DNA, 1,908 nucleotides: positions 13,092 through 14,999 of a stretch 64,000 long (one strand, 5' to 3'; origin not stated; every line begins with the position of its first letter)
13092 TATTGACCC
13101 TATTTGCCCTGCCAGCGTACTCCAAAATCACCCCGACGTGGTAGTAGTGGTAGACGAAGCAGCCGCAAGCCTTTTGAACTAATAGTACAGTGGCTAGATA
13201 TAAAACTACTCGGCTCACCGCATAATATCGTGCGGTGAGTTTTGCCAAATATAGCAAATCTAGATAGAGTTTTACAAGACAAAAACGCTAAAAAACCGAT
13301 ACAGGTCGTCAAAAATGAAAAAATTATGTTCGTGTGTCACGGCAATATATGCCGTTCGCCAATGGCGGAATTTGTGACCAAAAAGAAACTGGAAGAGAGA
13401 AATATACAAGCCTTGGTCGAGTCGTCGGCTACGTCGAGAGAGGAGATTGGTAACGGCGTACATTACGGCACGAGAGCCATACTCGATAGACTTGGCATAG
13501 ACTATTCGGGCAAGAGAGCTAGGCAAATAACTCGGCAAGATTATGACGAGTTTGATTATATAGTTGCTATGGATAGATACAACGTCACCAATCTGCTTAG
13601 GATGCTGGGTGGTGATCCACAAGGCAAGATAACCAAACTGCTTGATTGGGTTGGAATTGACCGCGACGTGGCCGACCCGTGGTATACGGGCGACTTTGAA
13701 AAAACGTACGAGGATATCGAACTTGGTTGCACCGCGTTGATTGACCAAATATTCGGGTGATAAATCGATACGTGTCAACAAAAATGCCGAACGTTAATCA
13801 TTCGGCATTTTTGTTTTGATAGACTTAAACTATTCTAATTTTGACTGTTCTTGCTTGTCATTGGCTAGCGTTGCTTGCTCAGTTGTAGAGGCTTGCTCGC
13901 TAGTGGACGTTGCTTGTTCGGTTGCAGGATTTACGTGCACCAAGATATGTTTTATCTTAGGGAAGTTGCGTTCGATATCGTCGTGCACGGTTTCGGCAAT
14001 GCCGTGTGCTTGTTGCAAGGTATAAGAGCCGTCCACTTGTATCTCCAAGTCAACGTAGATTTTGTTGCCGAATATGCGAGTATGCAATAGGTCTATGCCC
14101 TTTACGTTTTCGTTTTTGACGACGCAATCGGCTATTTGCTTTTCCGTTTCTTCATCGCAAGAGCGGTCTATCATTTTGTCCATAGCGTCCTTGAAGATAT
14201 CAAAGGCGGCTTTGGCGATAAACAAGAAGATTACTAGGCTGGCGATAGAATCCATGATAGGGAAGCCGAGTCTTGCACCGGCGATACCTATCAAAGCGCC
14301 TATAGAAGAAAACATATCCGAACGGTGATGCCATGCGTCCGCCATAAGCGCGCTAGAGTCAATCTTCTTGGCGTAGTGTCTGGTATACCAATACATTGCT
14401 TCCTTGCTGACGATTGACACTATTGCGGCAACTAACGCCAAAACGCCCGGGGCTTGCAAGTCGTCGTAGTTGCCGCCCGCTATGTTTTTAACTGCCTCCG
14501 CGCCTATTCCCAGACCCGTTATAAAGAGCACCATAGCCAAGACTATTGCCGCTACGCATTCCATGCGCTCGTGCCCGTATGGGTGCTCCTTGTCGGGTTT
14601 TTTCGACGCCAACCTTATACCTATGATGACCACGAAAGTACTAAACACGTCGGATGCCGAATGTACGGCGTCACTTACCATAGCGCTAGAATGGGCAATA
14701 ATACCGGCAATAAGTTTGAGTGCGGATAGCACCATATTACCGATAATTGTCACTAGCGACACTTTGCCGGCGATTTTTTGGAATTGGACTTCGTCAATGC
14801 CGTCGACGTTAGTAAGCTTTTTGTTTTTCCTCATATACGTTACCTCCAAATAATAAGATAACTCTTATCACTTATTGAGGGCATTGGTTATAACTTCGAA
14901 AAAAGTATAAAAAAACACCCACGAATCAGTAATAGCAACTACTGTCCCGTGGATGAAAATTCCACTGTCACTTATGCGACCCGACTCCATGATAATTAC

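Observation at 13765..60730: Dispersed near-palindromic motif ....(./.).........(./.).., 8 copies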

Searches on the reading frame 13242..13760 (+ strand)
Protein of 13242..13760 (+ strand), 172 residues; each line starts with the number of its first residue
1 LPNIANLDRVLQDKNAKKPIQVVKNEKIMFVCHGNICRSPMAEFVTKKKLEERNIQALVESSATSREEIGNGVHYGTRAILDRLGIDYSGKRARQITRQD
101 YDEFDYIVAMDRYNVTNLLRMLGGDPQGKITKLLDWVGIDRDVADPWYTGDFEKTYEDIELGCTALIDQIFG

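Call 8: search_protein_families(library=ncbifam, proteins=[window:13242-13760:+])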
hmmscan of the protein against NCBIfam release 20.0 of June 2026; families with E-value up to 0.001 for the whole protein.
window:13242-13760:+ (172 aa): 5 families
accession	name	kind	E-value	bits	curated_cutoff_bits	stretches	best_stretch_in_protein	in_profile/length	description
NF007520.0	PRK10126.1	equivalog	2.5e-12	47.4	243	1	26-149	3-119/147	low molecular weight protein-tyrosine-phosphatase Wzb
NF008486.0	PRK11391.1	equivalog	1.7e-09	38.3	247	1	24-157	5-133/148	phosphotyrosine-protein phosphatase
TIGR02689.1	ars_reduc_gluta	equivalog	3.3e-07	30.6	157.6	1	27-110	2-78/126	arsenate reductase, glutathione/glutaredoxin type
TIGR02691.1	arsC_pI258_fam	equivalog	1.5e-05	25.3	174.3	1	28-110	1-76/129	arsenate reductase (thioredoxin)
NF010053.0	PRK13530.1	subfamily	9.6e-05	22.8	215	1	25-53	3-31/133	arsenate reductase (thioredoxin)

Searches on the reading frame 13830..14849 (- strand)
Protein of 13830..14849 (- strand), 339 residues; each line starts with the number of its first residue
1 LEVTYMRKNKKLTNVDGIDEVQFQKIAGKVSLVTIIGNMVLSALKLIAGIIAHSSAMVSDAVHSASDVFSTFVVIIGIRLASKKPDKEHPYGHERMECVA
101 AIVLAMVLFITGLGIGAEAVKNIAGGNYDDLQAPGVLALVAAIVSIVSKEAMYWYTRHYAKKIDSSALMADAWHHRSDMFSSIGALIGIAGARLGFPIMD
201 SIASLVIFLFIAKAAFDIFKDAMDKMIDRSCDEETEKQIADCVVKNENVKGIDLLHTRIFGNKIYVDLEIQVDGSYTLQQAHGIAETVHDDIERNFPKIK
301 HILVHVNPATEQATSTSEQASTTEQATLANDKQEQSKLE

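Call 8: search_protein_families(library=ncbifam, proteins=[window:13830-14849:-])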
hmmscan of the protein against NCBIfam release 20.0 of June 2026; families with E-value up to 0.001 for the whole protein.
window:13830-14849:- (339 aa): 10 families
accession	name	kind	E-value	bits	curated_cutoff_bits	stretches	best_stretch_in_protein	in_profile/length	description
TIGR01297.1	CDF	superfamily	3e-72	243.3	82.35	1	29-309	3-283/285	cation diffusion facilitator family transporter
NF033616.1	CDF_MamB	equivalog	2e-60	204.7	350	1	29-308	7-283/284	magnetosome biogenesis CDF transporter MamB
NF033615.1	CDF_MamM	equivalog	5e-60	203.2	350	1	26-308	7-288/290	magnetosome biogenesis CDF transporter MamM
NF050169.1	CatEfflxFieF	equivalog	2.5e-43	148.3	420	1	27-308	7-281/282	cation efflux pump FieF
NF052602.1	Zn_efflux_Cdf31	equivalog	5.1e-37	127.9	460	1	28-314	7-295/299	CDF family zinc efflux transporter Cdf31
NF052621.1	MngEfTpMntE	equivalog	1.4e-36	126.4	500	1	29-310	4-283/293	manganese efflux transporter MntE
NF007064.0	PRK09509.1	equivalog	1.6e-35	122.6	447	1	32-311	14-289/300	CDF family cation-efflux transporter FieF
NF040994.1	MamV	equivalog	1.1e-32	113.4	500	1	29-334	12-311/319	CDF transporter MamV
NF002923.0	PRK03557.1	equivalog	1.3e-19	70.6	408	1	40-305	30-288/313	CDF family zinc transporter ZitB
NF033827.1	CDF_efflux_DmeF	equivalog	1.3e-09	37.9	250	1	31-263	19-273/309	CDF family Co(II)/Ni(II) efflux transporter DmeF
